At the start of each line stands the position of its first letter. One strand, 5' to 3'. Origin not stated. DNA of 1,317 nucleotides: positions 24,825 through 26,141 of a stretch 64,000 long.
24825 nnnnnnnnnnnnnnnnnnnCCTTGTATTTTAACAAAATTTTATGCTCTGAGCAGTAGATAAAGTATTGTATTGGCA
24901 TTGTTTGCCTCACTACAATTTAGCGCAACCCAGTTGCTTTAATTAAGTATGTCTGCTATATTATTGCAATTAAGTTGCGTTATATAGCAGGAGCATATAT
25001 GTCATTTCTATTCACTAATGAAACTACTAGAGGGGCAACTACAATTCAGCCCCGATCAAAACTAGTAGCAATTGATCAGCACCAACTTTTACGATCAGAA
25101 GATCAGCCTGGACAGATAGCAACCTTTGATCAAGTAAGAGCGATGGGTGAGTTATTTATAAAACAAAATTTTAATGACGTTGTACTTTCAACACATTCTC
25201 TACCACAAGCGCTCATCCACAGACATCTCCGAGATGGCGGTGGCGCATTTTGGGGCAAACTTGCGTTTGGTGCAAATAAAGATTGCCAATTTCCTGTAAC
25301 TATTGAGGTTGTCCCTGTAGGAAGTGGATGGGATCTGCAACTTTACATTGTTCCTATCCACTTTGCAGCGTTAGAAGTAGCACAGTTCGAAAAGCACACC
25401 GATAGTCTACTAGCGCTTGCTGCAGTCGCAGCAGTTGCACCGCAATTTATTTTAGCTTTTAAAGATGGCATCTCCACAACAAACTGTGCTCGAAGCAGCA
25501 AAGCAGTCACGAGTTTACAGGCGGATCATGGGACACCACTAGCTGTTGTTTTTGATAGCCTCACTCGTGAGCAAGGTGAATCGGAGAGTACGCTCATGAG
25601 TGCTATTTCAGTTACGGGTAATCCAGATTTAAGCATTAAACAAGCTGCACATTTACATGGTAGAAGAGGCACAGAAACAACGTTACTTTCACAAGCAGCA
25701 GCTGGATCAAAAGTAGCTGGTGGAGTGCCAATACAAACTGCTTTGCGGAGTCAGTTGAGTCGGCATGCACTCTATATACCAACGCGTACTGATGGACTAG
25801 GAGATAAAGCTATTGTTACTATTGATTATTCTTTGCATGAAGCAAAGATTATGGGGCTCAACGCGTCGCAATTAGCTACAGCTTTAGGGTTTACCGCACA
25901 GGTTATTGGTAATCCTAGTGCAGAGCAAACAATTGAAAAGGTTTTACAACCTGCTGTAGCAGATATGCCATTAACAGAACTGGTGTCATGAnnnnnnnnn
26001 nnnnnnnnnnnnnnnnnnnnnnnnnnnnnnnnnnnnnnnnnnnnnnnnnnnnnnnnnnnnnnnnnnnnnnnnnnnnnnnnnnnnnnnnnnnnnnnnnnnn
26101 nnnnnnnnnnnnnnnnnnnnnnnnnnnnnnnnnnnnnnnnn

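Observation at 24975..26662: Translationally coupled pair of unknown proteins (338 aa + 224 aa) with atypical composition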

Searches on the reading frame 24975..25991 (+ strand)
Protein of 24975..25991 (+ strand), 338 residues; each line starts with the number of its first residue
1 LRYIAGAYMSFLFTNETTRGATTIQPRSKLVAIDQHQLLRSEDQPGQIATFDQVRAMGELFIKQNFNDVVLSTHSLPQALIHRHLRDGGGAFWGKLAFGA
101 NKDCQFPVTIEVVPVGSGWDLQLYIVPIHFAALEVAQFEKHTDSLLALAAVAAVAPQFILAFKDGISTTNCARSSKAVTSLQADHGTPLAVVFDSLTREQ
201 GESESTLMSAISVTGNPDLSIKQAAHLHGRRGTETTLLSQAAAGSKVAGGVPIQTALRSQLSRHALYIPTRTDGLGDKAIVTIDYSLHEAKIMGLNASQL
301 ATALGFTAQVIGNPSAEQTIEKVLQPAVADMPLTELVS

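Call 4: search_protein_families(library=pfam, proteins=[window:24975-25991:+], max_evalue=1)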
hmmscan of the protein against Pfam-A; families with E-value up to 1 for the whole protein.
window:24975-25991:+ (338 aa): 1 family
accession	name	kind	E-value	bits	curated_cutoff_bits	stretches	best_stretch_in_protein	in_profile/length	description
PF14628.11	DUF4454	-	0.16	12.1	25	1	275-327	71-123/210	Domain of unknown function (DUF4454)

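Call 5: search_protein_families(library=ncbifam, proteins=[window:24975-25991:+], max_evalue=1)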
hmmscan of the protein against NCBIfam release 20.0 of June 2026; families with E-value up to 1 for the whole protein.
window:24975-25991:+ (338 aa): 0 families

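Call 6: find_homologous_proteins(query=window:24999-25991:+, max_evalue=0.01)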
Query window:24999-25991:+ (330 aa): 41 proteins with E <= 0.01 among 8000 candidates.
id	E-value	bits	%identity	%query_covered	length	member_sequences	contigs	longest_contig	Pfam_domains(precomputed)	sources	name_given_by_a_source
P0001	1.3e-206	703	98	100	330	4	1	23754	-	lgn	-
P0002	2.4e-108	380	57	100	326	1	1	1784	-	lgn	-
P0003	6.5e-108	379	58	100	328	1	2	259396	-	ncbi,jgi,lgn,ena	jgi:hypothetical protein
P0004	9.3e-108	378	57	100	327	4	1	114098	-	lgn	-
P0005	1.6e-107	378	57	100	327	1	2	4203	-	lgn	-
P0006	4.5e-106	373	57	100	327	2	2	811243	-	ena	-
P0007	3.6e-103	363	56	100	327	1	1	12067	-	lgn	-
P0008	8.4e-103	362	55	100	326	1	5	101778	-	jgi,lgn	-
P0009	1.4e-102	361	55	100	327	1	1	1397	-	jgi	jgi:hypothetical protein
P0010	4.5e-101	356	54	100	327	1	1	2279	-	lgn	-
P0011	9.6e-101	355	57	100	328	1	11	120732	-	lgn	-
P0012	1.6e-100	355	54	100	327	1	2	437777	-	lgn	-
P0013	2.1e-99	351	55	100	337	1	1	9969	-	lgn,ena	-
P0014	1.9e-96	341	55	100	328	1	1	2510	-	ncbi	-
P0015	1.9e-96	341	53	100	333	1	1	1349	-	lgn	-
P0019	2.5e-91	324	51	100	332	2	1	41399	-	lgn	-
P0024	1.4e-84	302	47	99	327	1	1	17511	-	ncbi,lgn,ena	-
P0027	1.2e-82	296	45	100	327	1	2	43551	-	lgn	-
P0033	5.3e-76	274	46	100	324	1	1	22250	-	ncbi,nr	ncbi:MAG: hypothetical protein M3Q81_01875 [bacterium]|nr:hypothetical protein [bacterium]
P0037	1.5e-73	266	46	99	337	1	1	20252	-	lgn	-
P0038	3.8e-71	258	44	100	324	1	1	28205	-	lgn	-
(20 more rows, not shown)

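Call 9: find_encoding_contigs(protein=P0003, flank=10000, max_places=3)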
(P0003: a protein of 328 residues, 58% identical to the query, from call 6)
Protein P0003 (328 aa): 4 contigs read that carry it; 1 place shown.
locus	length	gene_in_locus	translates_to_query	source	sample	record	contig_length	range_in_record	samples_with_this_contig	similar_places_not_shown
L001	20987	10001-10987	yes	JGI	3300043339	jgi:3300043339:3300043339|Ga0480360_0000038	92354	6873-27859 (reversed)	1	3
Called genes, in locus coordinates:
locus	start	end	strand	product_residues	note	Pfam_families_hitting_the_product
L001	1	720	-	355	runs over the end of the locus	PF13386:DsbD_2, PF13473:Cupredoxin_1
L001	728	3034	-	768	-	PF00403:HMA, PF00122:E1-E2_ATPase, PF00702:Hydrolase, PF08282:Hydrolase_3 (faint)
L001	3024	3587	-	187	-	PF03713:DUF305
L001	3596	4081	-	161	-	PF12840:HTH_20, PF01022:HTH_5, PF04945:YHS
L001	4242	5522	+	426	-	PF03600:CitMHS, PF07158:MatC_N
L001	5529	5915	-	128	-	PF00903:Glyoxalase, PF12681:Glyoxalase_2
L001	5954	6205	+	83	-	PF24693:DUF7660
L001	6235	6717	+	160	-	PF01230:HIT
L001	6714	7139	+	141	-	PF00293:NUDIX, PF14815:NUDIX_4 (weak)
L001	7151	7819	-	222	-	PF06414:Zeta_toxin (weak), PF13238:AAA_18 (faint), PF13671:AAA_33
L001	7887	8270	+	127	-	PF07883:Cupin_2, PF02311:AraC_binding (weak)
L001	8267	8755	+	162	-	PF18854:baeRF_family10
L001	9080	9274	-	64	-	-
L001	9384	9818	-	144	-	-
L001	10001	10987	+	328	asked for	-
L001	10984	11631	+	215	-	-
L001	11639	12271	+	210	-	PF18959:DUF5701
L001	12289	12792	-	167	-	PF06983:3-dmu-9_3-mt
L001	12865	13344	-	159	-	PF00903:Glyoxalase, PF22677:Ble-like_N (weak)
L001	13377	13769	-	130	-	PF01757:Acyl_transf_3 (weak)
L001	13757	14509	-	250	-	PF01757:Acyl_transf_3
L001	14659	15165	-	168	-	-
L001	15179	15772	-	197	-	PF01872:RibD_C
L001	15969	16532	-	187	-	-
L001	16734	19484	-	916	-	-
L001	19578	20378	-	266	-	-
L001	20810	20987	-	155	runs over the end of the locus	-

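Call 11: find_related_loci(query=A1, collection=genome_contigs, flank=6000)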
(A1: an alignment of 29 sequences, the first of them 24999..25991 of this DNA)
Query A1 (330 aa) in genome_contigs; peptide patterns used: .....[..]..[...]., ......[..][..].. (x = any residue, [..] = any of these).
600 stretches matched a pattern (row limit reached: there are more); 1 encode a relative of the query (tblastn E <= 1e-3); 1 distinct loci.
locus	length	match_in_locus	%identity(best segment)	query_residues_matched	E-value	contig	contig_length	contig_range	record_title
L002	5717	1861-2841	52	1-330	1e-99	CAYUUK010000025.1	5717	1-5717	MAG TPA_asm: uncultured Pseudomonadales bacterium isolate SRP141376_co5_90 genome assembly, contig: NODE_32896_length_57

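Call 14: find_encoding_contigs(protein=P0006, flank=6000, max_places=1)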
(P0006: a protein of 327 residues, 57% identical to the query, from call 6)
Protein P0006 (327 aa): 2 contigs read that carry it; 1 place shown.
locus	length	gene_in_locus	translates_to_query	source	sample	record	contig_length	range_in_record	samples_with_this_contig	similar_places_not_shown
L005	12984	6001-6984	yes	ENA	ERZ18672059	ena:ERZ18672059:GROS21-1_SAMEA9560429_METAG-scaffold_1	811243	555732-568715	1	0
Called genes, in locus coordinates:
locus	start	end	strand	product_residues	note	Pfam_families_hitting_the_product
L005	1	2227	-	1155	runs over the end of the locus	-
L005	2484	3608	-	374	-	PF02618:YceG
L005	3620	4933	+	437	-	PF02518:HATPase_c, PF14501:HATPase_c_5 (weak)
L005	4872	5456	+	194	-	-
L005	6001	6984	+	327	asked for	-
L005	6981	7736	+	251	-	-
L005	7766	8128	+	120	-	PF01475:FUR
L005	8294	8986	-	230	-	-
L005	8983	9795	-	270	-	PF00294:PfkB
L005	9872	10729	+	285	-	PF00004:AAA (faint), PF03266:NTPase_1, PF13401:AAA_22 (faint)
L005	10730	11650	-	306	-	PF00215:OMPdecase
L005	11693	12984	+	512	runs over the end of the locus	-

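Call 15: find_encoding_contigs(protein=P0012, flank=6000, max_places=1)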
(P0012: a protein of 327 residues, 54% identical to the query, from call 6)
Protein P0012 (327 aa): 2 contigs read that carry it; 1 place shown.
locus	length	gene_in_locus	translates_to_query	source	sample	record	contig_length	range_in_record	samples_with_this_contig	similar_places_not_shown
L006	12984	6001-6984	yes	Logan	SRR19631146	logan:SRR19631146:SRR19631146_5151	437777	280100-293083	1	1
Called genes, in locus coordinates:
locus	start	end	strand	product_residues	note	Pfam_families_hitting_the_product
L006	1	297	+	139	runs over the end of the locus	-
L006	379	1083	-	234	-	-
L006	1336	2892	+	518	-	PF00005:ABC_tran, PF01926:MMR_HSR1 (faint), PF02463:SMC_N (faint), PF03193:RsgA_GTPase (faint), PF13304:AAA_21 (weak), PF12848:ABC_tran_Xtn (weak), PF00005:ABC_tran, PF13304:AAA_21 (weak), +2 more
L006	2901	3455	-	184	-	PF14066:DUF4256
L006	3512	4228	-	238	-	-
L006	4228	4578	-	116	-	PF09966:DUF2200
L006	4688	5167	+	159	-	PF11188:DUF2975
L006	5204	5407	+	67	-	PF01381:HTH_3 (weak), PF13443:HTH_26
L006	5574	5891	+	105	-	-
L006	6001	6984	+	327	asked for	-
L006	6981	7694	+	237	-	-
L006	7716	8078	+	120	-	PF01475:FUR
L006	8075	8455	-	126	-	PF07237:DUF1428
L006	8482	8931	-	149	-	PF06983:3-dmu-9_3-mt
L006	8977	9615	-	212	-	PF01872:RibD_C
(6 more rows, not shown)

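Call 16: find_encoding_contigs(protein=P0038, flank=6000, max_places=1)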
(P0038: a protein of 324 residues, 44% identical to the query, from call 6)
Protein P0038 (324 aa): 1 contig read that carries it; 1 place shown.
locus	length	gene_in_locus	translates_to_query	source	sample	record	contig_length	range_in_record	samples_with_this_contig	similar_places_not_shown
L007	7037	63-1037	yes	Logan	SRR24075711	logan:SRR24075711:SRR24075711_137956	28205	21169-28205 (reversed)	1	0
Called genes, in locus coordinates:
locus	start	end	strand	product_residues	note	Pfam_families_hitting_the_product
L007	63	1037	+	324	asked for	-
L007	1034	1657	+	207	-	-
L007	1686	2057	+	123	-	PF01475:FUR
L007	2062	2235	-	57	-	-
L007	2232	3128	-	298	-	PF00892:EamA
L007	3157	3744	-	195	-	-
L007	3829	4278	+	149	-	-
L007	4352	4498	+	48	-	-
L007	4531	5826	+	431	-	PF13167:GTP-bdg_N, PF16360:GTP-bdg_M, PF00009:GTP_EFTU (faint), PF01926:MMR_HSR1, PF02421:FeoB_N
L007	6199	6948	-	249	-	PF12146:Hydrolase_4, PF00561:Abhydrolase_1 (faint), PF12697:Abhydrolase_6 (weak)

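Call 26: predict_structure(alignment_id=A1)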
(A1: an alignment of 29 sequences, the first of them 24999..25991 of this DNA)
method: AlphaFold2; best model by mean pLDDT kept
length: 330 residues; sequences in the alignment: 29
mean_pLDDT: 83.6   pTM: 0.85
mean pLDDT of the five models: 83.6, 82.9, 82.5, 81.4, 79.7
residues with pLDDT >= 90: 143; 70-90: 138; 50-70: 29; < 50: 20
segments of 3 or more residues with pLDDT < 50: 158-171
pLDDT, mean of each block of 10 residues (from residue 1): 72 84 90 78 94 95 94 94 95 93 92 95 75 84 94 65 36 62 82 65 85 78 69 86 92 95 92 95 87 92 89 82 80
secondary structure, 60 per line:
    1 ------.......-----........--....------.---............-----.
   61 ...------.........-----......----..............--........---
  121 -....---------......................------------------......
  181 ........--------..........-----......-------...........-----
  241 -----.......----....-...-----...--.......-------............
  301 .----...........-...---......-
elements in order: H7-13 H19-26 H43-54 E60-63 H70-78 E84-89 E97-107 E110-117 H122-125 H135-156 H175-188 H197-206 H213-217 H225-235 E246-249 E257-260 E262-264 E270-272 H275-281 H289-301 H306-316 H325-329

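Call 30: search_protein_representatives(alignment_id=A1)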
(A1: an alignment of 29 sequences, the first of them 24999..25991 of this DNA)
Query: 29 sequences, 327 profile positions. Proteins with E-value up to 0.001 (for the whole library): 28; up to 1e-10: 28; up to 1e-30: 25. The best 28 are listed.
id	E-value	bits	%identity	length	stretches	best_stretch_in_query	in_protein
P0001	3.9e-142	489.5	-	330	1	1-325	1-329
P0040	8.9e-137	471.9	-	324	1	1-327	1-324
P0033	9.0e-128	442.3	-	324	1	1-325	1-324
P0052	1.7e-108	378.9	-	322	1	1-325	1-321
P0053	9.0e-106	370.0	-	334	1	1-326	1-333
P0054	7.8e-99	347.2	-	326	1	1-326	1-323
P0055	2.1e-98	345.8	-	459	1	1-261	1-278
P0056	2.4e-97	342.3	-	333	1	1-326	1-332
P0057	2.1e-96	339.2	-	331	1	1-326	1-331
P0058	9.9e-94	330.4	-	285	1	48-325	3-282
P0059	1.2e-93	330.1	-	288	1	46-325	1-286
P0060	7.2e-84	298.0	-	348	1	8-326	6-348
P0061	9.0e-83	294.4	-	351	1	3-322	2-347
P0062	2.7e-82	292.8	-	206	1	1-195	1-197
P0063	4.0e-82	292.3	-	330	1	14-326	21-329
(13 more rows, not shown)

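Call 39: fold_search(model_id=the predicted structure, library=pdb)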
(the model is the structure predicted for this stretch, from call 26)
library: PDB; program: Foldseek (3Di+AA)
matches with E <= 10: 141; with E <= 0.001: 0
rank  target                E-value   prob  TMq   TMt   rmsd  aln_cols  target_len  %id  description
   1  9r6o_A                2.2e+00  0.06  0.06  0.07   7.3        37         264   11  Local refinement of the N-terminal domain (NTD) and receptor binding domain (RBD) from the Porcine hemagglutinating en (released 2025-08-06)
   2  1ziv                  2.6e+00  0.09  0.12  0.13   5.7        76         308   12  Catalytic Domain of Human Calpain-9 (released 2005-07-05)
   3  4zra_C                2.8e+00  0.06  0.08  0.13  14.3        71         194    8  CRYSTAL STRUCTURE OF MYCOBACTERIUM TUBERCULOSIS LPRG BINDING TO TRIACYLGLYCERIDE (released 2016-02-10)
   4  9f5t_C                2.8e+00  0.03  0.12  0.16  12.4       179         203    6  Ubiquitin C-terminal clippase BpJOS (released 2025-04-23)
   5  1lf7                  2.9e+00  0.08  0.08  0.15   3.8        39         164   15  Crystal Structure of Human Complement Protein C8gamma at 1.2 A Resolution (released 2002-06-12)
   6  3k44_A                3.4e+00  0.04  0.07  0.13  12.9        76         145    9  Crystal Structure of Drosophila melanogaster Pur-alpha (released 2009-10-27)
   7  4f0p_C                3.4e+00  0.04  0.12  0.09  10.6       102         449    6  MspJI Restriction Endonuclease - P31 Form (released 2012-08-08)
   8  7pua_Fi               3.4e+00  0.04  0.09  0.07   7.5        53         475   17  Middle assembly intermediate of the Trypanosoma brucei mitoribosomal small subunit (released 2022-03-02)
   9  3tb5_C                3.4e+00  0.03  0.13  0.17  15.2       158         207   11  Crystal Structure of the Enterococcus faecalis Methionine aminopeptidase apo form (released 2012-08-08)
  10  1l3a_A                3.4e+00  0.03  0.10  0.17  15.4       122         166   11  Structure of the plant transcriptional regulator PBF-2 (released 2002-06-26)
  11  8two_A                3.4e+00  0.01  0.11  0.12  18.2       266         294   11  AvrB bound with UDP and RIN4_T166-Rha (released 2024-02-28)
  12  9df3                  3.4e+00  0.01  0.13  0.14  18.3       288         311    9  EGFR Exon20 insertion mutant SVD bound with (S)-3-((3-chloro-2-methoxyphenyl)amino)-2-(3-((tetrahydrofuran-2-yl)methoxy) (released 2025-05-14)
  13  9r6s_A                3.5e+00  0.07  0.07  0.02   6.5        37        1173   11  Prefusion stabilized spike glycoprotein of human coronavirus OC43. (released 2026-03-11)
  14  9r6q_A                3.5e+00  0.04  0.06  0.07   7.4        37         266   11  Local refinement of the N-terminal domain (NTD) and receptor binding domain (RBD) from the Porcine hemagglutinating en (released 2025-08-06)
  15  4kkt_A                3.9e+00  0.18  0.13  0.16   6.2        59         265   12  Crystal Structure of BesA (P21 form) (released 2013-07-10)
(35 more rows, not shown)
